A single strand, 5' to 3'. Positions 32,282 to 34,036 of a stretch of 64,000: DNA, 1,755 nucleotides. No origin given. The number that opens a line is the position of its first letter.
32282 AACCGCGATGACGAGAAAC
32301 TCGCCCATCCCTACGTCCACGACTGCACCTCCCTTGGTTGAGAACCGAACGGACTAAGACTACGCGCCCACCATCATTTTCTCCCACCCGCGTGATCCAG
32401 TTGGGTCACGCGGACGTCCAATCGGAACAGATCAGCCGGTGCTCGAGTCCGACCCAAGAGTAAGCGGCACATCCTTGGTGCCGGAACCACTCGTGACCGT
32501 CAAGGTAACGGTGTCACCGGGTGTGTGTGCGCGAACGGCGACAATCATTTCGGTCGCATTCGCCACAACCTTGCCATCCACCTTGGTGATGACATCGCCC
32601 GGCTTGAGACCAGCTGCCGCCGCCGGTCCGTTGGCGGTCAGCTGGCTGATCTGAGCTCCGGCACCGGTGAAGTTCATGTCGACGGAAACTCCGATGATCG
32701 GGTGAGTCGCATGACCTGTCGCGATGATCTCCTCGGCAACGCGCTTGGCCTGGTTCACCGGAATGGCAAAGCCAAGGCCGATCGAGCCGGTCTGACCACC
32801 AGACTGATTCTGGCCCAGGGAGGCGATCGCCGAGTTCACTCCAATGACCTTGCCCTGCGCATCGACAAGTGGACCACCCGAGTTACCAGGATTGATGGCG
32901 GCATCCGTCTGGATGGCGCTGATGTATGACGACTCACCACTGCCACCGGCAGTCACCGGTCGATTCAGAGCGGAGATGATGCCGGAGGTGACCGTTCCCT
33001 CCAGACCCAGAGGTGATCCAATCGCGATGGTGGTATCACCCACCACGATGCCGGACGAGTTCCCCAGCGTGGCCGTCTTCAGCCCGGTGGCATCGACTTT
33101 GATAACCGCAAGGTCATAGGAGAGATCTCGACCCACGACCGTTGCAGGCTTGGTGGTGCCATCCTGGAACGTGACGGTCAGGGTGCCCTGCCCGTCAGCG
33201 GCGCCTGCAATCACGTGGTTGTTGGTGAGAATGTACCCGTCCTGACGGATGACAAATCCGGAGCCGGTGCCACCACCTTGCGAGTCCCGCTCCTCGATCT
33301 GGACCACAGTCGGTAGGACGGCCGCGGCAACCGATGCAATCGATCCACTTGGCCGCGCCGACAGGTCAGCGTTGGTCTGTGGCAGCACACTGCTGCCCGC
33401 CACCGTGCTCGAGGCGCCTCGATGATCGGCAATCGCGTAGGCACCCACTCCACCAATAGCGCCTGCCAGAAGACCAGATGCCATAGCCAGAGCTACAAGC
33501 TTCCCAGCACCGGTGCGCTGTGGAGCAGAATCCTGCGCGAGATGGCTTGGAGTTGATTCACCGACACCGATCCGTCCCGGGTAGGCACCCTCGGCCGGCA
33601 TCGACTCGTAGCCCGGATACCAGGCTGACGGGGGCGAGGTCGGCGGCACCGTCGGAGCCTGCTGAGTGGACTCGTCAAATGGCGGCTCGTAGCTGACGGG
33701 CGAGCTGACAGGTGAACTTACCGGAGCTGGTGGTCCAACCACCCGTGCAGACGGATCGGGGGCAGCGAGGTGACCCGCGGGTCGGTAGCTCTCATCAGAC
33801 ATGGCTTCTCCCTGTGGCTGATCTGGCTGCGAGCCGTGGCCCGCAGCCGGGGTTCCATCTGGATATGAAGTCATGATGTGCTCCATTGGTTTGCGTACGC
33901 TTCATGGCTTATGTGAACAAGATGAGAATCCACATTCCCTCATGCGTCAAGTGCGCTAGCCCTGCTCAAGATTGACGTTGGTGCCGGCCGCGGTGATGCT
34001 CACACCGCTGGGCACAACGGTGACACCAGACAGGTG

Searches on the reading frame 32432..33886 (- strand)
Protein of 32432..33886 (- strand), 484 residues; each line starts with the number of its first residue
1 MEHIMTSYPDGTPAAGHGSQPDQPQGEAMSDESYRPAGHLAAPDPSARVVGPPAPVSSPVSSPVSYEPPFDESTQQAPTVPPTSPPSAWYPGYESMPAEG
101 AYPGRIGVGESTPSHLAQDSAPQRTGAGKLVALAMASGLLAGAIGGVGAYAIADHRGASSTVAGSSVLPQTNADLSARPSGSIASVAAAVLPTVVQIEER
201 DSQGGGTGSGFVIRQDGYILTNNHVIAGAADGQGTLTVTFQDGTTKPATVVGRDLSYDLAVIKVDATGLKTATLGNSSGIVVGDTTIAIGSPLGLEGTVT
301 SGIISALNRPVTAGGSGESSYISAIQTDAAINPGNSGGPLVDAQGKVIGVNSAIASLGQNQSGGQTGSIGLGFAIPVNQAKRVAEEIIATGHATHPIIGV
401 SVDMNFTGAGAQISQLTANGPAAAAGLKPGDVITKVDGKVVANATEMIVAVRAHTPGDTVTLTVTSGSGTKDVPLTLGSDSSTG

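Call 5: search_protein_families(library=pfam, proteins=[window:32432-33886:-])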
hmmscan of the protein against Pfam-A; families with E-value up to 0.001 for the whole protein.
window:32432-33886:- (484 aa): 5 families
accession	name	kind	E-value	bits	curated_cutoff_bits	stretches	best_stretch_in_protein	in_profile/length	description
PF13365.12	Trypsin_2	-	8.5e-36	124.3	27.6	1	208-350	1-144/144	Trypsin-like peptidase domain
PF13180.12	PDZ_2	-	2.1e-15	57.2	27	1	396-475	1-78/80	PDZ domain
PF00089.32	Trypsin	-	2.4e-15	57.4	20.6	1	200-381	21-217/220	Trypsin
PF00595.29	PDZ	-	4.8e-11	43.3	23.2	1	397-464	11-80/81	PDZ domain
PF17820.7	PDZ_6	-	3.6e-09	36.7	27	1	413-464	2-52/54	PDZ domain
